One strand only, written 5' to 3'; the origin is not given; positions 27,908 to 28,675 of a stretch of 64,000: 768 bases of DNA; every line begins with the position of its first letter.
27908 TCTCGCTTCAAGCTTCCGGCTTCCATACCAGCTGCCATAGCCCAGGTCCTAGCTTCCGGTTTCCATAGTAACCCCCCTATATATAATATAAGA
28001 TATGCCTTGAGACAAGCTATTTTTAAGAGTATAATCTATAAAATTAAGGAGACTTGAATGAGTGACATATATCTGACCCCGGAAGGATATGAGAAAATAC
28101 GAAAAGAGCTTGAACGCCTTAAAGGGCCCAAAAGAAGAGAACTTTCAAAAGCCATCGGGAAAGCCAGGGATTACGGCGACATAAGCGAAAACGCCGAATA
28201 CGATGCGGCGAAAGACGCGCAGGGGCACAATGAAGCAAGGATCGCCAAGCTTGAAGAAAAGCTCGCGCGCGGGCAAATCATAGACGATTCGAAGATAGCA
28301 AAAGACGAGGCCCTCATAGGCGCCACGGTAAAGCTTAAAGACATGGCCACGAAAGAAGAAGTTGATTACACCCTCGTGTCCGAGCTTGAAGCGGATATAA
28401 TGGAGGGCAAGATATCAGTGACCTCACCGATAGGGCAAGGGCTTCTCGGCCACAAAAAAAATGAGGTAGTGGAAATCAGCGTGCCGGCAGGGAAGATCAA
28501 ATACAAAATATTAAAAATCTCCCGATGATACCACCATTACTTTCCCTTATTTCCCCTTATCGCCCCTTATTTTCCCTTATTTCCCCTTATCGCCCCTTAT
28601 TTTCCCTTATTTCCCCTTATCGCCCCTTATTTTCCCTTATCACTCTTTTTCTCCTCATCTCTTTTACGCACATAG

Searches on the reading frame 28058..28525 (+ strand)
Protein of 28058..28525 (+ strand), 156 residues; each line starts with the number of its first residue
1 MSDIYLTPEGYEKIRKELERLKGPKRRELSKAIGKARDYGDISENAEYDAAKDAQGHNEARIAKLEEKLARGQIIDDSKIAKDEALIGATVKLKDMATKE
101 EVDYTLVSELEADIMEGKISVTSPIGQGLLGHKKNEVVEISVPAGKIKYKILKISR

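Call 89: list_cluster_members(proteins=[L323:3511-4614:+, L323:5108-6745:+, L323:7053-8414:+, L336:1190-1996:+, L337:292-1377:+, L399:6874-8289:+, L399:436-4266:-, L351:5632-6405:+, window:28058-28525:+, L308:7148-8320:-])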
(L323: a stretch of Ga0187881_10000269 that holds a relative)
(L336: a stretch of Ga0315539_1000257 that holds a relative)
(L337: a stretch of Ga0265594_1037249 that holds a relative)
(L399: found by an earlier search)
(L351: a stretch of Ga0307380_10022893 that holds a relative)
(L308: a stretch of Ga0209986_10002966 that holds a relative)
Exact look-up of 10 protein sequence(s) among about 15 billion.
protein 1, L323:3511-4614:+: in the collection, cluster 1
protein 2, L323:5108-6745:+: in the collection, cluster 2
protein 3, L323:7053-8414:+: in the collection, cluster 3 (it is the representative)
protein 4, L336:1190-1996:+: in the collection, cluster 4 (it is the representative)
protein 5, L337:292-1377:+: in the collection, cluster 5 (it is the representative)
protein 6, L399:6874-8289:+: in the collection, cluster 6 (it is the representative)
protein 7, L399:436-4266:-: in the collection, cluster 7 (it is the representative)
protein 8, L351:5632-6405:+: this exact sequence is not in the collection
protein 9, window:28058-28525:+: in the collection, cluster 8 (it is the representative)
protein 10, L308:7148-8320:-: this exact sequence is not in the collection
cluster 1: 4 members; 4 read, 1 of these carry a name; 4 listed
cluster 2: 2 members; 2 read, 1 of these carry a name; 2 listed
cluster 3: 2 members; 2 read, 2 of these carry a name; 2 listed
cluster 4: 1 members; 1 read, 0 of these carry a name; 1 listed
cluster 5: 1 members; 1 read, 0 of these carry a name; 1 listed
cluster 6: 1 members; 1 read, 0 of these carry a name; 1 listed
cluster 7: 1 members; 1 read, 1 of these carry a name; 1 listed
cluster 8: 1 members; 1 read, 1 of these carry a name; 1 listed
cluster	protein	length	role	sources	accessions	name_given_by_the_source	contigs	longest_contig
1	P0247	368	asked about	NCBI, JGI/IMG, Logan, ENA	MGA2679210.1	MAG: hypothetical protein ABSF37_07910 [Sedimentisphaerales bacterium] | parallel beta-helix repeat protein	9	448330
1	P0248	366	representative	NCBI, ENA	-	-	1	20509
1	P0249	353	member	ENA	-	-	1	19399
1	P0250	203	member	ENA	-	-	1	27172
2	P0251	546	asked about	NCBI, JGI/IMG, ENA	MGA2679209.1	MAG: GLUG motif-containing protein [Sedimentisphaerales bacterium] | hypothetical protein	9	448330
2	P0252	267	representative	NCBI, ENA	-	-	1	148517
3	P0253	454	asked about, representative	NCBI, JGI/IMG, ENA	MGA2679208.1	MAG: GLUG motif-containing protein [Sedimentisphaerales bacterium]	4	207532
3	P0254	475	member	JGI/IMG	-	hypothetical protein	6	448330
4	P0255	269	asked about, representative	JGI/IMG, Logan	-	-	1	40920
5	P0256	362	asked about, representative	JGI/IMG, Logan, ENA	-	-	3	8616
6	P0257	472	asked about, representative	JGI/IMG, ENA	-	-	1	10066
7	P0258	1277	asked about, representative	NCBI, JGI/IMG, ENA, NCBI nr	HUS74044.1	MAG TPA: fibronectin type III domain-containing protein [Sedimentisphaerales bacterium] | fibronectin type III domain-containing protein [Sedimentisphaerales bacterium]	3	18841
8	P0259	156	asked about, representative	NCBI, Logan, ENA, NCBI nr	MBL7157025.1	MAG: transcription elongation factor GreA [Candidatus Omnitrophica bacterium] | transcription elongation factor GreA [Candidatus Omnitrophota bacterium]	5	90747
